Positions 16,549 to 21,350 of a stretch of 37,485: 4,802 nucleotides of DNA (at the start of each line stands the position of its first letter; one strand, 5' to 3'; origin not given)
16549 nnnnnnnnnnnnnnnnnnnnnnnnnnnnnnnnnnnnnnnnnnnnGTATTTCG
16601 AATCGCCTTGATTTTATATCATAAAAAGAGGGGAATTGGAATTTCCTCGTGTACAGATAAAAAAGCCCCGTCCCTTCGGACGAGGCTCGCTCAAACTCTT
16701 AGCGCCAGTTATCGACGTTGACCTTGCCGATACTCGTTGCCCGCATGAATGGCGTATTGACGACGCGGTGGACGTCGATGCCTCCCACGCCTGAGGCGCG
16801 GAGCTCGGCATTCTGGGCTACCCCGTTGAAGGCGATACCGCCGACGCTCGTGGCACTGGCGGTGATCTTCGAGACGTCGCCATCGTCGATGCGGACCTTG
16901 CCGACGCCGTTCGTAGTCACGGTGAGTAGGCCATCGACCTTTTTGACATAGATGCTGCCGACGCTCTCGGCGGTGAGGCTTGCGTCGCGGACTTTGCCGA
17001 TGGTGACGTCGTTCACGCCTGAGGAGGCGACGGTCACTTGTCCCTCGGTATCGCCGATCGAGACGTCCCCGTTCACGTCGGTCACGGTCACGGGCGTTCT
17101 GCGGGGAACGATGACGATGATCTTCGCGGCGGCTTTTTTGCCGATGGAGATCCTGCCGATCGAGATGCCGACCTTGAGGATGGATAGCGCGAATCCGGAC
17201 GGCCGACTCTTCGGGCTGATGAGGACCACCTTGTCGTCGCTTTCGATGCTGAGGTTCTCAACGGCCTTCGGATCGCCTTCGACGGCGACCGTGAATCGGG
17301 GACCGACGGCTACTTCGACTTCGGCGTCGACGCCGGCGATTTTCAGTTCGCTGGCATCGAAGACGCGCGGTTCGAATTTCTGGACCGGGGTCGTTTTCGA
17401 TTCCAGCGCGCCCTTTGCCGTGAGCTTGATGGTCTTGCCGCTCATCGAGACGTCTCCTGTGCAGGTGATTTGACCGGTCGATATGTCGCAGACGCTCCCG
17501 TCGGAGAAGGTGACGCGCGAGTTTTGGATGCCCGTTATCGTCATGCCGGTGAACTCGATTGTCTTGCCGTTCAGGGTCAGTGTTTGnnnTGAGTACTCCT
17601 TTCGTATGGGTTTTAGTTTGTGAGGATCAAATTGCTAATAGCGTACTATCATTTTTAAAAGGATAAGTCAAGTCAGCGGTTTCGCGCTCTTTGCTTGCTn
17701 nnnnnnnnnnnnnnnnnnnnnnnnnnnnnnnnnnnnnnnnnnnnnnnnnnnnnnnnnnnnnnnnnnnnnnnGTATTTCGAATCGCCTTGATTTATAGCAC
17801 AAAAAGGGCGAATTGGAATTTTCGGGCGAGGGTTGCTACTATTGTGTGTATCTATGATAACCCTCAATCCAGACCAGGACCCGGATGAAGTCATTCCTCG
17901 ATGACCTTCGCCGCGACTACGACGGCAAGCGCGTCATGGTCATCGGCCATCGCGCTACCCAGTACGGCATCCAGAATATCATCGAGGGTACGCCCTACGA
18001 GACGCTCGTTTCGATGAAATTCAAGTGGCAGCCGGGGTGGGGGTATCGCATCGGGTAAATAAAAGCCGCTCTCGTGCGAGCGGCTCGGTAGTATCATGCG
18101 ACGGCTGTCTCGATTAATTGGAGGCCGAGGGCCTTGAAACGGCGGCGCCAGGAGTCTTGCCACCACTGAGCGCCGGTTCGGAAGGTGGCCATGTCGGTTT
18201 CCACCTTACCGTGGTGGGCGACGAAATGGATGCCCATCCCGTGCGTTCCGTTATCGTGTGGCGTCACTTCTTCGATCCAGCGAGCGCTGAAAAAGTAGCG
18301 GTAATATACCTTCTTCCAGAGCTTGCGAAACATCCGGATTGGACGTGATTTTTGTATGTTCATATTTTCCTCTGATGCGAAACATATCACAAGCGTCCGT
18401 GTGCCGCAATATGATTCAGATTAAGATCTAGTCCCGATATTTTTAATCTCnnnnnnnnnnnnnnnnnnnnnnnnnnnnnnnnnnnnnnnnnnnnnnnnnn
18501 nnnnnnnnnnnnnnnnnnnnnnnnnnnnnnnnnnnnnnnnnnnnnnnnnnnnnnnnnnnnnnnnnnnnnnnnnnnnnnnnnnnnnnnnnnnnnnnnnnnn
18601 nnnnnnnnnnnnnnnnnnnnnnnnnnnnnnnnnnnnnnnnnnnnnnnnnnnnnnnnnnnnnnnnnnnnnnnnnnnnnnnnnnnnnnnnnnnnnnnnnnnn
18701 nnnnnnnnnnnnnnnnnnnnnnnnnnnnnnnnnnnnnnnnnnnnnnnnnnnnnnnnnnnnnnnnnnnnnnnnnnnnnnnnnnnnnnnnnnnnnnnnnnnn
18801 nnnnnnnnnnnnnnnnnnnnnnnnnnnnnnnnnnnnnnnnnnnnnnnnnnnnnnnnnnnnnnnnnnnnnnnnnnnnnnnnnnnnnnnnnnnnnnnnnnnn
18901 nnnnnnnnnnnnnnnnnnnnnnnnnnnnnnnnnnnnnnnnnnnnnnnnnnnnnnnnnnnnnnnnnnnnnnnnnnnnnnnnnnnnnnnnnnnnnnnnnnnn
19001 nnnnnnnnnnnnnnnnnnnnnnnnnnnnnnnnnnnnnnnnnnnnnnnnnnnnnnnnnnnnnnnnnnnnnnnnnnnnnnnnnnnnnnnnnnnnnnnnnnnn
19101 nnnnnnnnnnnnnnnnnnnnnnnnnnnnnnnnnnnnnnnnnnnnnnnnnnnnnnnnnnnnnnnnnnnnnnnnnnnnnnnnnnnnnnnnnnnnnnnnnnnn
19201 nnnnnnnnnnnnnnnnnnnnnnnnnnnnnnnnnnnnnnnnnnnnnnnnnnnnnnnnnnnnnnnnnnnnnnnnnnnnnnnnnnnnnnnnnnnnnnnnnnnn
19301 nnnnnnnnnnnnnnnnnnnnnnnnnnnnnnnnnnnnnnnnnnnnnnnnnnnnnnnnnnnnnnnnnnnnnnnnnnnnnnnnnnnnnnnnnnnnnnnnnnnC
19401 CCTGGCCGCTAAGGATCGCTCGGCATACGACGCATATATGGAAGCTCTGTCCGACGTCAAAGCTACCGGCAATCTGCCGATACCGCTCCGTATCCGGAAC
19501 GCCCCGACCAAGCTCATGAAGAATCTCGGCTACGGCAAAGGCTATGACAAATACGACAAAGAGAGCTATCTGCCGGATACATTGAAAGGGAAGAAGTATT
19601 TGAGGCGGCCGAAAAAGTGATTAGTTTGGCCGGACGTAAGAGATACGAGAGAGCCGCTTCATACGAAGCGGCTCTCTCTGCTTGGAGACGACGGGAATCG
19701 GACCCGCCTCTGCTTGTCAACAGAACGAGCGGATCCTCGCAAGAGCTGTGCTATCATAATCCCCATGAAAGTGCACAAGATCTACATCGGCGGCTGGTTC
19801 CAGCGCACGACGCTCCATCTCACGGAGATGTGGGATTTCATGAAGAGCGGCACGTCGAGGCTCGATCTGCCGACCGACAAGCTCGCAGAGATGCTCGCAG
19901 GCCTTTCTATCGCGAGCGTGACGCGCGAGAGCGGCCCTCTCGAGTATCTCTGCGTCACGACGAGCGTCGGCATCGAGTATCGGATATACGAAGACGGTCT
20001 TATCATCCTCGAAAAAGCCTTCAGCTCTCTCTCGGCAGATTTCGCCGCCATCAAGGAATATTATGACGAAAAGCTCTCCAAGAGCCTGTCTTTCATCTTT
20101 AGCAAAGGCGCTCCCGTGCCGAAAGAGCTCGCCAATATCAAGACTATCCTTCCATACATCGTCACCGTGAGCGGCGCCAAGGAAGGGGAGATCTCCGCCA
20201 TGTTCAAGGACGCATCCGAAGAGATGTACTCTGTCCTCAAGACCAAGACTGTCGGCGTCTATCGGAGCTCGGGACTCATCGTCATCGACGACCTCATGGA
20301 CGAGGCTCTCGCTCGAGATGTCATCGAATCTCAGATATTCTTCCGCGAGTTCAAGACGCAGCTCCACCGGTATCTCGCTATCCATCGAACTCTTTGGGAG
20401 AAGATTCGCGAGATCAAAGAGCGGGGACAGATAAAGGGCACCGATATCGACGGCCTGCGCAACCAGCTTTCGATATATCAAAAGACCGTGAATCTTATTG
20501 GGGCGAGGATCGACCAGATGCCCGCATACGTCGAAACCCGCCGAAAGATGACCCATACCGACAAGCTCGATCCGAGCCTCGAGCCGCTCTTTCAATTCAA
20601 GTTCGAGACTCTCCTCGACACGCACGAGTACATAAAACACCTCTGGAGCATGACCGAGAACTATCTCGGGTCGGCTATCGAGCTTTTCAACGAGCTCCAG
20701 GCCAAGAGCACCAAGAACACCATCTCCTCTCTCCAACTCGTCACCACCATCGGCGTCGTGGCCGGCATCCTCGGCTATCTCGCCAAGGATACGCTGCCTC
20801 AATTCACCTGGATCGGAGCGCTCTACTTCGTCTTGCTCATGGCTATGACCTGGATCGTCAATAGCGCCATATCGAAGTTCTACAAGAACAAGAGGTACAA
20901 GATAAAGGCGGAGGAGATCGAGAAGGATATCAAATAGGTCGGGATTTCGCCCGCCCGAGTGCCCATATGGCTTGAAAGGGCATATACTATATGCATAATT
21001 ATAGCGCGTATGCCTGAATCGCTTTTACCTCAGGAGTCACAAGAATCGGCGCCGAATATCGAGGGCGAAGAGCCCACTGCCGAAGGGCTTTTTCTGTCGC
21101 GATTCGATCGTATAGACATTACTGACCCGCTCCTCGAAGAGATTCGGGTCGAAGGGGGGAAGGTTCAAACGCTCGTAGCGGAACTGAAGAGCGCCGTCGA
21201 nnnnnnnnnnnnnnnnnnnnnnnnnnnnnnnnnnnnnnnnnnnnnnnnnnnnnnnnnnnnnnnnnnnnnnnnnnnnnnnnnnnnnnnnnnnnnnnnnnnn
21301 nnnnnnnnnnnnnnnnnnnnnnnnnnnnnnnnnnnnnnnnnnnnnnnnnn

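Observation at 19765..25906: Orphan module: CorA-like membrane protein plus a roughly 1,630-aa domain-less helical protein (best candidate for an undescribed system)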

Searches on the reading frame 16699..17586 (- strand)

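Call 31: search_protein_families(library=pfam, proteins=[window:16699-17586:-], max_evalue=0.00001)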
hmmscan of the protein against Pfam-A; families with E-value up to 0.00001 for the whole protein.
window:16699-17586:- (295 aa): 1 family
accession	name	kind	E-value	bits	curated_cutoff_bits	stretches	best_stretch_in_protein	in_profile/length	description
PF10988.14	DUF2807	-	1.1e-06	28.9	24.2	1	87-272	10-177/181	Putative auto-transporter adhesin, head GIN domain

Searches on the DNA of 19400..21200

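Call 84: search_rna_families(source=window, start=19400, end=21200, threshold=evalue, max_evalue=1)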
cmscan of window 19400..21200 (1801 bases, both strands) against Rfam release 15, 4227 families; matches with E-value up to 1: 0.
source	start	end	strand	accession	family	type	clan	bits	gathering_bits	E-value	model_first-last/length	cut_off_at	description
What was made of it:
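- Tried and rejected: An Rfam scan of the leaders found no riboswitch and no tRNA (call 84).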
